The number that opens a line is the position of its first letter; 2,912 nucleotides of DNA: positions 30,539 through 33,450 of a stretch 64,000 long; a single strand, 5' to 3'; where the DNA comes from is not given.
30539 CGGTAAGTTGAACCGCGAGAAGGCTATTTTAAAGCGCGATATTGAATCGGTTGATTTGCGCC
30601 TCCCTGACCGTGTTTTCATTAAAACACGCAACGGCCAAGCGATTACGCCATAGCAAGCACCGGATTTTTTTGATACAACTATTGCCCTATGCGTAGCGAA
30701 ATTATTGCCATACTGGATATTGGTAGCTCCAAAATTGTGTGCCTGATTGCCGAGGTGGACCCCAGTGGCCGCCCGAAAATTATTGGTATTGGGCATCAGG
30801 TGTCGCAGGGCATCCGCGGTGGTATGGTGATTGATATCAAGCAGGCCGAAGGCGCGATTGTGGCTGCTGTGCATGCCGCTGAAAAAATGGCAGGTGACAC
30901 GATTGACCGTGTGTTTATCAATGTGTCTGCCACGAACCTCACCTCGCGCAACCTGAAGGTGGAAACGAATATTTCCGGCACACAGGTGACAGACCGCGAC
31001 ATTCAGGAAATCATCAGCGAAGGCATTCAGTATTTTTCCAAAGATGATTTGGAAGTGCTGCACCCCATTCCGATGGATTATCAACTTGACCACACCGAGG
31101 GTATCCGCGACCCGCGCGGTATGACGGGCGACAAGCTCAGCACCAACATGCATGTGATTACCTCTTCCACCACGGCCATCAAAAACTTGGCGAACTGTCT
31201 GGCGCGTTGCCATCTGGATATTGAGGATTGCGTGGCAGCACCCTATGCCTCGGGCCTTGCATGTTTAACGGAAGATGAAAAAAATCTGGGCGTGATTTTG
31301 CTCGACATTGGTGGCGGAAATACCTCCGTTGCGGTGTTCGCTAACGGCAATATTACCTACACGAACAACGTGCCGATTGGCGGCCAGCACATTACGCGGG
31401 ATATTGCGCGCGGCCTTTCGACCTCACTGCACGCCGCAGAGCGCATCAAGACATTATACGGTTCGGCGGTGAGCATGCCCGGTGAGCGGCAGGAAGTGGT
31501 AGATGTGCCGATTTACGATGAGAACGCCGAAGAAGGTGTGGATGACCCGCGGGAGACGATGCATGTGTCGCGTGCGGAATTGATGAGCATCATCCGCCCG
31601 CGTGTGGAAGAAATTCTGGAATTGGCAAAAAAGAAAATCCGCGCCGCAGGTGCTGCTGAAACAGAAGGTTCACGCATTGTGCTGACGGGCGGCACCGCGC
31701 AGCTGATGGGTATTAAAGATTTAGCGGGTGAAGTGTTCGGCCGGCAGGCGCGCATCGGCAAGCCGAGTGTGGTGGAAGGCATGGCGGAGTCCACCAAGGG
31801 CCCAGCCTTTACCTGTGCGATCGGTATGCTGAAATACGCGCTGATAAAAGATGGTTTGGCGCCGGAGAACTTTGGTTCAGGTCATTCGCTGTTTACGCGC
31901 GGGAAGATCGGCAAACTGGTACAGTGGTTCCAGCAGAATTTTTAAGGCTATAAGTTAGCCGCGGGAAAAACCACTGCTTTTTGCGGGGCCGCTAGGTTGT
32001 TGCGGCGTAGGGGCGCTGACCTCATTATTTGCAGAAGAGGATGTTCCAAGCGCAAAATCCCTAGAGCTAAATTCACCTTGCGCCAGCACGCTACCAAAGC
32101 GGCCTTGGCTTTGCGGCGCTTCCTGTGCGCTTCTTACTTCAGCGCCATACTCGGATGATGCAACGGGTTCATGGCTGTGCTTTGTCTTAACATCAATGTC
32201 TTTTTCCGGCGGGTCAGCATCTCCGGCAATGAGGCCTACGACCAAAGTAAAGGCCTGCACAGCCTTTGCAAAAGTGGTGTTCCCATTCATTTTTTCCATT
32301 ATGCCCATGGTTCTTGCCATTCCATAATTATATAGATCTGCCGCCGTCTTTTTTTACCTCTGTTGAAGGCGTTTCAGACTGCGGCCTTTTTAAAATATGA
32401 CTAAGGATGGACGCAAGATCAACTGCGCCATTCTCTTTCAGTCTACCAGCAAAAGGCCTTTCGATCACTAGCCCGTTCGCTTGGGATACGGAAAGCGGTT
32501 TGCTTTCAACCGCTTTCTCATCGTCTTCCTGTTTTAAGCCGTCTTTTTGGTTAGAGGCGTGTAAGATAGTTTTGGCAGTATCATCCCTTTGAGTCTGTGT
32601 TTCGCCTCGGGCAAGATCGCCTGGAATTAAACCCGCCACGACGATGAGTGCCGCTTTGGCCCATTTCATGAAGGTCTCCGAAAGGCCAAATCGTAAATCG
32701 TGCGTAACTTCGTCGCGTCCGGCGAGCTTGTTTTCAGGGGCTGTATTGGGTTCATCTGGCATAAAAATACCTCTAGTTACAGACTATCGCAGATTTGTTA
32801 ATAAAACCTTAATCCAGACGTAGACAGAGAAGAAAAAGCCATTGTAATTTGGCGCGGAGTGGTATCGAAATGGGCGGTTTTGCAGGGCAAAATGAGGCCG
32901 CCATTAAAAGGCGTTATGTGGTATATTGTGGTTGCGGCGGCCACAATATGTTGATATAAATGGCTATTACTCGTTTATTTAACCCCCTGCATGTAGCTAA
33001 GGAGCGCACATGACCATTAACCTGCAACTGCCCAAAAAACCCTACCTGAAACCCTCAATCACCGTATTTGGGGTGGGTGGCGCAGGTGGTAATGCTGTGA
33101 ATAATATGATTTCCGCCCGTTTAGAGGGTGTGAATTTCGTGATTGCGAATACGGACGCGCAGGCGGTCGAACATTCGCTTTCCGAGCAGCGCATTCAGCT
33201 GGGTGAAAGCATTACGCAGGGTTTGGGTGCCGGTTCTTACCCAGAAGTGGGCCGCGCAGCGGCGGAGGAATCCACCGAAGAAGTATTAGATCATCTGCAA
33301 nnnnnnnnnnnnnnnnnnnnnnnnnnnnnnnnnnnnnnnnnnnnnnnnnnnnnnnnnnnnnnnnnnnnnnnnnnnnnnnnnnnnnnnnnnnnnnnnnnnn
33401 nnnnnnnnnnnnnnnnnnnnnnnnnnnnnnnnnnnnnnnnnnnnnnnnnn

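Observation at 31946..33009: An opposite-strand two-ORF cassette separates ftsA from ftsZ, breaking the most conserved junction of the dcw cluster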

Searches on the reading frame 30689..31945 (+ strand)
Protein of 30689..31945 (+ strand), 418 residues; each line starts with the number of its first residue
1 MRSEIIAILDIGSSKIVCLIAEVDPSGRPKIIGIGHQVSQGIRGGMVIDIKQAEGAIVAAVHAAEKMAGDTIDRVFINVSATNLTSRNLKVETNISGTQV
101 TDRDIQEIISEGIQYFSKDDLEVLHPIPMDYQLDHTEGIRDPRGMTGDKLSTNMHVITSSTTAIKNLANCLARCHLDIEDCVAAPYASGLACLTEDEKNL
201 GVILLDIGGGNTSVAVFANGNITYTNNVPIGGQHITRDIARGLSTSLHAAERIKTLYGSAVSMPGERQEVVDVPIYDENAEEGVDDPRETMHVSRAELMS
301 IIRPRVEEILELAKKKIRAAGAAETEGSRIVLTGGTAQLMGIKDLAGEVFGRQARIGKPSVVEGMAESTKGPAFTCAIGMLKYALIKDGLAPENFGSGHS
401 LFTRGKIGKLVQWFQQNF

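Call 11: find_related_loci(query=window:30689-31945:+, collection=genome_contigs, flank=6000)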
Query window:30689-31945:+ (418 aa) in genome_contigs; peptide patterns used: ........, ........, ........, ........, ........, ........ (x = any residue, [..] = any of these).
45 stretches matched a pattern; 2 encode a relative of the query (tblastn E <= 1e-3); 2 distinct loci.
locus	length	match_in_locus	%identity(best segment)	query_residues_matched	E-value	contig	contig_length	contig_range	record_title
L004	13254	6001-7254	99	1-418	0e+0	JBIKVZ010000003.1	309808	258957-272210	MAG: Rickettsiales bacterium isolate ME2015-09-01_3300035663_group6_bin56 Rohwer_bin1979_scaffold_5_c1, whole genome sho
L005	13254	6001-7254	64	1-418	8e-173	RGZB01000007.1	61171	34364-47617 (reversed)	MAG: Proteobacteria bacterium isolate WBA_2_307 contig_100_6, whole genome shotgun sequence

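Call 19: search_protein_families(library=pfam, proteins=[L005:7264-8391:-], max_evalue=1)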
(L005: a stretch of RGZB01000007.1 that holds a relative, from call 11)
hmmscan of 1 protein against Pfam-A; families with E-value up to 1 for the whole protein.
L005:7264-8391:- (375 aa): 0 families

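Call 23: find_related_loci(query=window:30689-31945:+, collection=metagenome_contigs, flank=5000)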
Query window:30689-31945:+ (418 aa) in metagenome_contigs; peptide patterns used: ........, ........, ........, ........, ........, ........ (x = any residue, [..] = any of these).
61 stretches matched a pattern; 1 encode a relative of the query (tblastn E <= 1e-3); 1 distinct loci.
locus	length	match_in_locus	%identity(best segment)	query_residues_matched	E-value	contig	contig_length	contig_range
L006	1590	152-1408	76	1-418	0e+0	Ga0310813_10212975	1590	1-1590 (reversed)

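Call 30: find_homologous_proteins(query=window:30689-31945:+, max_evalue=1e-100)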
Query window:30689-31945:+ (418 aa): 2031 proteins with E <= 1e-100 among 8000 candidates; the best 120 are listed.
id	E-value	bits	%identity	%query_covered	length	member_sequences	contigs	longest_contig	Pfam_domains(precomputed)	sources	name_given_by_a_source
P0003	1.1e-269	912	99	100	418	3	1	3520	PF02491.26,PF06723.20,PF14450.13,PF11104.15,PF06277.18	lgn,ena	-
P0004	7.7e-210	715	76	100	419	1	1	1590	PF02491.26,PF06723.20,PF14450.13,PF11104.15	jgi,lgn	-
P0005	7.0e-176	603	65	100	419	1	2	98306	PF02491.26,PF06723.20,PF14450.13,PF11104.15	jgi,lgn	jgi:cell division protein FtsA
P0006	8.9e-172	590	64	100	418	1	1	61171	PF02491.26,PF06723.20,PF14450.13,PF11104.15,PF06277.18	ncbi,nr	ncbi:MAG: cell division protein FtsA [Proteobacteria bacterium]|nr:cell division protein FtsA [Pseud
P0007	5.3e-159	548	57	99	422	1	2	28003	PF02491.26,PF06723.20,PF14450.13,PF11104.15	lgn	-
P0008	9.3e-156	537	58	100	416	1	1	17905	PF02491.26,PF06723.20,PF14450.13,PF11104.15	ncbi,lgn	-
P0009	9.4e-155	534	56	100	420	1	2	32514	PF25216.1,PF02491.26,PF06723.20,PF14450.13,PF11104.15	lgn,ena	-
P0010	1.8e-150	520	55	100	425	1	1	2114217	PF02491.26,PF06723.20,PF14450.13,PF11104.15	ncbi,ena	-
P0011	2.5e-148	513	54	100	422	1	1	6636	PF02491.26,PF06723.20,PF14450.13,PF11104.15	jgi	-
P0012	4.1e-148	512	53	100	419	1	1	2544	PF02491.26,PF06723.20,PF14450.13,PF11104.15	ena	-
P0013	4.3e-147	508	55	99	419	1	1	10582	PF02491.26,PF06723.20,PF14450.13,PF11104.15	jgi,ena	-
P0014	1.3e-146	507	53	100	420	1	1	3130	PF02491.26,PF06723.20,PF14450.13,PF11104.15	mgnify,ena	mgnify:CR=1 FL=1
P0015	1.5e-144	500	53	99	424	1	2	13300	PF02491.26,PF06723.20,PF14450.13,PF11104.15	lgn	-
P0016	3.3e-143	496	55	100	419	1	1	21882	PF02491.26,PF06723.20,PF14450.13,PF11104.15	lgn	-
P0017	2.0e-142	493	53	99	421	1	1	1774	PF02491.26,PF06723.20,PF14450.13,PF11104.15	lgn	-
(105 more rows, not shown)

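Call 31: find_encoding_contigs(protein=P0003, flank=4000, max_places=4)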
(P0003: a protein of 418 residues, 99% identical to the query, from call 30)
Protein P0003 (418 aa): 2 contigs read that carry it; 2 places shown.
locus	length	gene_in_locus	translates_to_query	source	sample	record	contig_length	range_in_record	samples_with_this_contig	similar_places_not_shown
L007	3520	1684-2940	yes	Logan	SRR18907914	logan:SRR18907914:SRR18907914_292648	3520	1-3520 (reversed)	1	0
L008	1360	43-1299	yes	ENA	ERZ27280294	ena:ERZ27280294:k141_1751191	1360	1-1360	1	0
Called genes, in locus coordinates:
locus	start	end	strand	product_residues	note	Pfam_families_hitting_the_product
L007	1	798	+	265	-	?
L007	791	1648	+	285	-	PF08478:POTRA_1, PF03799:FtsQ_DivIB_C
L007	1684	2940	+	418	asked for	PF14450:FtsA (weak), PF02491:SHS2_FTSA, PF06723:MreB_Mbl, PF11104:PilM_2 (weak), PF06277:EutA (weak), PF14450:FtsA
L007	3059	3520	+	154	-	?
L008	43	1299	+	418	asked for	PF14450:FtsA (weak), PF02491:SHS2_FTSA, PF06723:MreB_Mbl, PF11104:PilM_2 (weak), PF06277:EutA (weak), PF14450:FtsA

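Call 32: find_encoding_contigs(protein=P0005, flank=5000, max_places=3)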
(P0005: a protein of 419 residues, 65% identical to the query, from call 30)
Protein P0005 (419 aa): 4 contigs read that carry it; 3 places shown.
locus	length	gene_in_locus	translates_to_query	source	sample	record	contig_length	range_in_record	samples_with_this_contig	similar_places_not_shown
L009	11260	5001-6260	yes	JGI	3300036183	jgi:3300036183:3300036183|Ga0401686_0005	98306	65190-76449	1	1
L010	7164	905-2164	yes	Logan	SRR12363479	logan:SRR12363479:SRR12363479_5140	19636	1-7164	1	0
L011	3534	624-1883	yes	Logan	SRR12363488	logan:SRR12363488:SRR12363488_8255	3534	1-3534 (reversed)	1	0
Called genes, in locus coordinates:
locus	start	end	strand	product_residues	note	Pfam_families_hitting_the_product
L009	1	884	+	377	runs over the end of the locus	PF03033:Glyco_transf_28, PF04101:Glyco_tran_28_C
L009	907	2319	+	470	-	PF01225:Mur_ligase, PF08245:Mur_ligase_M, PF02875:Mur_ligase_C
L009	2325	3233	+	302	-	PF01565:FAD_binding_4, PF02873:MurB_C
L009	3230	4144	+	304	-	PF01820:Dala_Dala_lig_N, PF07478:Dala_Dala_lig_C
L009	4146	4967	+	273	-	PF08478:POTRA_1, PF03799:FtsQ_DivIB_C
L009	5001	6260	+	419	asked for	PF11104:PilM_2 (weak), PF14450:FtsA (weak), PF02491:SHS2_FTSA, PF06723:MreB_Mbl, PF14450:FtsA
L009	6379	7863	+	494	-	PF00091:Tubulin, PF12327:FtsZ_C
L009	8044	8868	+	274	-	PF03331:LpxC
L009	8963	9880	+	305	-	PF13512:TPR_18, PF13181:TPR_8 (faint), PF13428:TPR_14 (faint), PF13525:YfiO, PF13174:TPR_6 (faint), PF14559:TPR_19 (faint)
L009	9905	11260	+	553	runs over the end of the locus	PF02463:SMC_N, PF13476:AAA_23 (weak), PF13304:AAA_21 (faint)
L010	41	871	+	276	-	PF08478:POTRA_1, PF03799:FtsQ_DivIB_C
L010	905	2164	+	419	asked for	PF11104:PilM_2 (weak), PF14450:FtsA (weak), PF02491:SHS2_FTSA, PF06723:MreB_Mbl, PF14450:FtsA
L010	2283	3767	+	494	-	PF00091:Tubulin, PF12327:FtsZ_C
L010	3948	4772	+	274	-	PF03331:LpxC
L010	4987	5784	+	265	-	PF13174:TPR_6 (faint), PF13428:TPR_14 (faint), PF13512:TPR_18, PF13525:YfiO, PF14559:TPR_19 (faint)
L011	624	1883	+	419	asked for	PF11104:PilM_2 (weak), PF14450:FtsA (weak), PF02491:SHS2_FTSA, PF06723:MreB_Mbl, PF14450:FtsA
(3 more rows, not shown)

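Call 33: find_encoding_contigs(protein=P0007, flank=5000, max_places=2)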
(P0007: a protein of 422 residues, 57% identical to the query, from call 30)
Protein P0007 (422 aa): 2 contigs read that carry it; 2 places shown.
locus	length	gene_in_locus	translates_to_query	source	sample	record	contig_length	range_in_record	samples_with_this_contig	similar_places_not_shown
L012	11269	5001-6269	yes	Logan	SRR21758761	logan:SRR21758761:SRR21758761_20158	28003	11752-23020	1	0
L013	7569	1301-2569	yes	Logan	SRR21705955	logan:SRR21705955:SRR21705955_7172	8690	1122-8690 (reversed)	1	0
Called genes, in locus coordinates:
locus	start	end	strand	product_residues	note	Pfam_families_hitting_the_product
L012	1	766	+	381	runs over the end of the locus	PF03033:Glyco_transf_28, PF04101:Glyco_tran_28_C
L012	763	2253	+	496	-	PF01225:Mur_ligase, PF08245:Mur_ligase_M, PF02875:Mur_ligase_C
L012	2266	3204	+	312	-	PF01565:FAD_binding_4, PF02873:MurB_C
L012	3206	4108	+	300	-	PF01820:Dala_Dala_lig_N, PF02655:ATP-grasp_3, PF07478:Dala_Dala_lig_C, PF13535:ATP-grasp_4 (weak)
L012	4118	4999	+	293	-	PF08478:POTRA_1, PF03799:FtsQ_DivIB_C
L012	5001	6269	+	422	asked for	PF11104:PilM_2 (faint), PF14450:FtsA (weak), PF02491:SHS2_FTSA, PF06723:MreB_Mbl, PF14450:FtsA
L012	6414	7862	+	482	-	PF00091:Tubulin, PF12327:FtsZ_C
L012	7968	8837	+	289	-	PF03331:LpxC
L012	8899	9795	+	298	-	PF13512:TPR_18, PF13428:TPR_14 (faint), PF13525:YfiO, PF13174:TPR_6 (faint), PF13432:TPR_16 (faint), PF14559:TPR_19 (faint)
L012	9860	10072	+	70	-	-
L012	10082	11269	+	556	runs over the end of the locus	PF02463:SMC_N, PF13401:AAA_22 (faint), PF13476:AAA_23, PF13304:AAA_21 (faint)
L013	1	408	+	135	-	?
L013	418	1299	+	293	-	PF08478:POTRA_1, PF03799:FtsQ_DivIB_C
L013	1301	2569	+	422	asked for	PF11104:PilM_2 (faint), PF14450:FtsA (weak), PF02491:SHS2_FTSA, PF06723:MreB_Mbl, PF14450:FtsA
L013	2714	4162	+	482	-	PF00091:Tubulin, PF12327:FtsZ_C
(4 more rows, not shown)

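Call 34: find_encoding_contigs(protein=P0008, flank=5000, max_places=2)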
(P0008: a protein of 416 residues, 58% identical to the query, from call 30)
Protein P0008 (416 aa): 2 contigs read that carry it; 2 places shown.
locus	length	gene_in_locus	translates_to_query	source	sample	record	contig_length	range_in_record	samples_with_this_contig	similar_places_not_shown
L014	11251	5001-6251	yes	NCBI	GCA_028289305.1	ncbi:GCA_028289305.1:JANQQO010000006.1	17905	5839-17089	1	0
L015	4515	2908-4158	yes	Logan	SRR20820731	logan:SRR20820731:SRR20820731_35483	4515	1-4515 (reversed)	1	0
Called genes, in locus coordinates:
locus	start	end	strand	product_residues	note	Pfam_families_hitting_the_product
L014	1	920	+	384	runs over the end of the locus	PF03033:Glyco_transf_28, PF04101:Glyco_tran_28_C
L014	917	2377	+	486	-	PF01225:Mur_ligase, PF08245:Mur_ligase_M, PF02875:Mur_ligase_C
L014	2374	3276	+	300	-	PF01565:FAD_binding_4, PF02873:MurB_C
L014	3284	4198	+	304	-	PF01820:Dala_Dala_lig_N, PF02655:ATP-grasp_3 (weak), PF07478:Dala_Dala_lig_C, PF13535:ATP-grasp_4 (faint)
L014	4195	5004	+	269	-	PF08478:POTRA_1, PF03799:FtsQ_DivIB_C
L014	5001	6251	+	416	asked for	PF11104:PilM_2 (faint), PF14450:FtsA (weak), PF02491:SHS2_FTSA, PF06723:MreB_Mbl, PF14450:FtsA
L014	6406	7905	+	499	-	PF00091:Tubulin, PF12327:FtsZ_C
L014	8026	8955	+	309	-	PF03331:LpxC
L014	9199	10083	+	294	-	PF13512:TPR_18, PF00515:TPR_1 (faint), PF07719:TPR_2 (faint), PF13424:TPR_12 (faint), PF13428:TPR_14 (faint), PF13525:YfiO, PF13174:TPR_6 (faint), PF13432:TPR_16 (weak), +1 more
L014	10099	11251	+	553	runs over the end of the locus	PF02463:SMC_N, PF13476:AAA_23, PF13304:AAA_21 (faint)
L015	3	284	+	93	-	?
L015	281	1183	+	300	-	PF01565:FAD_binding_4, PF02873:MurB_C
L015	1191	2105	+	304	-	PF01820:Dala_Dala_lig_N, PF02655:ATP-grasp_3 (weak), PF07478:Dala_Dala_lig_C, PF13535:ATP-grasp_4 (faint)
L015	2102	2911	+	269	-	PF08478:POTRA_1, PF03799:FtsQ_DivIB_C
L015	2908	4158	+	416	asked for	PF11104:PilM_2 (faint), PF14450:FtsA (weak), PF02491:SHS2_FTSA, PF06723:MreB_Mbl, PF14450:FtsA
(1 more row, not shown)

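Call 42: search_protein_families(library=phrogs, proteins=[L005:7264-8391:-], max_evalue=0.1)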
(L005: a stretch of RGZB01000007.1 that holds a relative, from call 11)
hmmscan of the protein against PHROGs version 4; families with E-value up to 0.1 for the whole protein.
L005:7264-8391:- (375 aa): 0 families

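Call 43: search_protein_families(library=padloc, proteins=[L005:7264-8391:-], max_evalue=0.1)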
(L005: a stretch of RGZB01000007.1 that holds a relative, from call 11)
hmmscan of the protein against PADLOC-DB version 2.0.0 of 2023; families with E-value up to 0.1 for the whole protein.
L005:7264-8391:- (375 aa): 0 families

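Call 59: list_cluster_members(proteins=[L005:7264-8391:-, P0001, P0002])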
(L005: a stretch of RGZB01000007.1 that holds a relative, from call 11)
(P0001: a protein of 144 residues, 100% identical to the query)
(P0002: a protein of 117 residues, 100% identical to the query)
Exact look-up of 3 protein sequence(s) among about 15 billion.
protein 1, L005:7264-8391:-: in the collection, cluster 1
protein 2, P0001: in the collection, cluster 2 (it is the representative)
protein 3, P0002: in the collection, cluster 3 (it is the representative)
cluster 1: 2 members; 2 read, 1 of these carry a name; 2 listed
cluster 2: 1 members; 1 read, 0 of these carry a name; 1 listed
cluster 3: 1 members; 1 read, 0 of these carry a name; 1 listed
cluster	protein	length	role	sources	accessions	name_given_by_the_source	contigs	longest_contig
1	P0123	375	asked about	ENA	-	-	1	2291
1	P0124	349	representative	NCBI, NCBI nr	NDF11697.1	MAG: hypothetical protein EB060_02635 [Proteobacteria bacterium] | hypothetical protein [Pseudomonadota bacterium]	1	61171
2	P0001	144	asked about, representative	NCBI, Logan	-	-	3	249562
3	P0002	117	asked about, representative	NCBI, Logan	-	-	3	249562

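Call 60: find_encoding_contigs(protein=P0009, flank=3000, max_places=1)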
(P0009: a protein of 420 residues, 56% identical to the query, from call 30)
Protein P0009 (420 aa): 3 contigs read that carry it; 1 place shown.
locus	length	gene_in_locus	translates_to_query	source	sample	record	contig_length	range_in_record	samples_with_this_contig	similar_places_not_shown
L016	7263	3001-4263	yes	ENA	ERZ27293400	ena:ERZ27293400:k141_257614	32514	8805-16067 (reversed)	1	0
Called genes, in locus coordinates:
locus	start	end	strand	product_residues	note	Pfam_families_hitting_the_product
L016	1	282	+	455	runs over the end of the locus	PF01225:Mur_ligase, PF08245:Mur_ligase_M, PF02875:Mur_ligase_C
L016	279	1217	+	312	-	PF01565:FAD_binding_4, PF02873:MurB_C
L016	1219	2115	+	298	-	PF01820:Dala_Dala_lig_N, PF02655:ATP-grasp_3, PF07478:Dala_Dala_lig_C, PF13535:ATP-grasp_4 (faint)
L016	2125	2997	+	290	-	PF08478:POTRA_1, PF03799:FtsQ_DivIB_C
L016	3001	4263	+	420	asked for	PF11104:PilM_2 (faint), PF14450:FtsA (weak), PF02491:SHS2_FTSA, PF25216:Volactin (weak), PF06723:MreB_Mbl, PF14450:FtsA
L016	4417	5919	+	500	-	PF00091:Tubulin, PF12327:FtsZ_C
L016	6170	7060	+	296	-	PF03331:LpxC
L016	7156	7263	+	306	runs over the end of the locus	PF09976:TPR_21 (faint), PF13512:TPR_18, PF07719:TPR_2 (faint), PF13525:YfiO, PF13174:TPR_6 (faint), PF13432:TPR_16 (faint), PF14559:TPR_19 (faint)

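Call 61: find_encoding_contigs(protein=P0010, flank=3000, max_places=1)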
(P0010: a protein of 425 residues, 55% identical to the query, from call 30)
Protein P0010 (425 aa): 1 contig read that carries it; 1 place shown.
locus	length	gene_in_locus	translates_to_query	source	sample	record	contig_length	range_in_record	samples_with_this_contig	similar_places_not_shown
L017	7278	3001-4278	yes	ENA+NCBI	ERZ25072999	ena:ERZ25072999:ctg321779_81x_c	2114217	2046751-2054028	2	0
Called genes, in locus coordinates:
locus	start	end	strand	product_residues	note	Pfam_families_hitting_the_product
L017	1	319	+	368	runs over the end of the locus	PF00465:Fe-ADH, PF13685:Fe-ADH_2, PF01761:DHQ_synthase, PF24621:DHQS_C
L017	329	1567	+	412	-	PF01595:CNNM, PF00571:CBS, PF03471:CorC_HlyC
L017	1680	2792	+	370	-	PF08478:POTRA_1, PF03799:FtsQ_DivIB_C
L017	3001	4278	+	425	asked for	PF14450:FtsA (weak), PF02491:SHS2_FTSA, PF11104:PilM_2 (weak), PF06723:MreB_Mbl, PF14450:FtsA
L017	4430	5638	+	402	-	PF05065:Phage_capsid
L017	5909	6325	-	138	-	PF00581:Rhodanese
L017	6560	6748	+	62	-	-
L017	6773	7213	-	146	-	PF00210:Ferritin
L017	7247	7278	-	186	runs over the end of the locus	-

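Call 62: find_encoding_contigs(protein=P0016, flank=3000, max_places=1)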
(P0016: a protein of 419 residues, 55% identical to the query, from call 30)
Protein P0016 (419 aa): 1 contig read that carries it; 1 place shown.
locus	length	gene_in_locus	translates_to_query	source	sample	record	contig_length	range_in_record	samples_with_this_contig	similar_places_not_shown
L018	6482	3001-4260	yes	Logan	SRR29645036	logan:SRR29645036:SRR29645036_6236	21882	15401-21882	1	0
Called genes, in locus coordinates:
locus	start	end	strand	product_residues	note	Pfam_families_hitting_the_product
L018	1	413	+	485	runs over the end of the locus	PF01225:Mur_ligase, PF08245:Mur_ligase_M, PF02875:Mur_ligase_C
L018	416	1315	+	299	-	PF01565:FAD_binding_4, PF02873:MurB_C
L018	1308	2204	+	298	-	PF01820:Dala_Dala_lig_N, PF02655:ATP-grasp_3, PF07478:Dala_Dala_lig_C, PF13535:ATP-grasp_4 (faint)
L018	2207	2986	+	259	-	PF08478:POTRA_1, PF03799:FtsQ_DivIB_C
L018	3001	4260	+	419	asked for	PF14450:FtsA, PF02491:SHS2_FTSA, PF06723:MreB_Mbl, PF11104:PilM_2 (weak), PF14450:FtsA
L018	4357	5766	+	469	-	PF00091:Tubulin, PF12327:FtsZ_C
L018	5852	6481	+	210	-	?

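Call 76: search_protein_families(library=pfam, proteins=[window:30689-31945:+], max_evalue=0.001)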
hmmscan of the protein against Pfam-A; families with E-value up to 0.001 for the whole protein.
window:30689-31945:+ (418 aa): 6 families
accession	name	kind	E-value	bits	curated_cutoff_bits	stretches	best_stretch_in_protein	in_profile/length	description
PF14450.12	FtsA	-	1.2e-39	136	31.8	2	203-379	1-127/127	Cell division protein FtsA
PF02491.25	SHS2_FTSA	-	2e-18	67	25.4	1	83-158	3-79/79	SHS2 domain inserted in FTSA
PF06723.19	MreB_Mbl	-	3e-13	49.7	27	1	178-358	127-305/327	MreB/Mbl protein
PF11104.14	PilM_2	-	1.4e-11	44.4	27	1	190-255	170-235/340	Type IV pilus assembly protein PilM;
PF06277.17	EutA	-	6.1e-06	25.8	27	1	187-242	131-185/475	Ethanolamine utilisation protein EutA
PF00012.26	HSP70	-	5e-05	22.2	20.6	0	286-355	286-355/599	Hsp70 protein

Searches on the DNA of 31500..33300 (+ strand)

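Call 6: search_rna_families(source=window, start=31500, end=33300, threshold=evalue, max_evalue=1)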
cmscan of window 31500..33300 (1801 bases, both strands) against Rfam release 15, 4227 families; matches with E-value up to 1: 0.
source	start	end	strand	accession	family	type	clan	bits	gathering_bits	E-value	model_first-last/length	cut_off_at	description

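Call 45: search_dna_similar(query=window:31946-32905:+, collection=plasmids, mode=distant, max_evalue=0.001, max_rows=10)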
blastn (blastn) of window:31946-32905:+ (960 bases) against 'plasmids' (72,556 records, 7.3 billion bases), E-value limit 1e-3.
No match.

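Call 46: search_dna_similar(query=window:31946-32905:+, collection=phages, mode=distant, max_evalue=0.001, max_rows=10)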
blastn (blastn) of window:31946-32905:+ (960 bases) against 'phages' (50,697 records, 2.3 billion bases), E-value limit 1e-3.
No match.
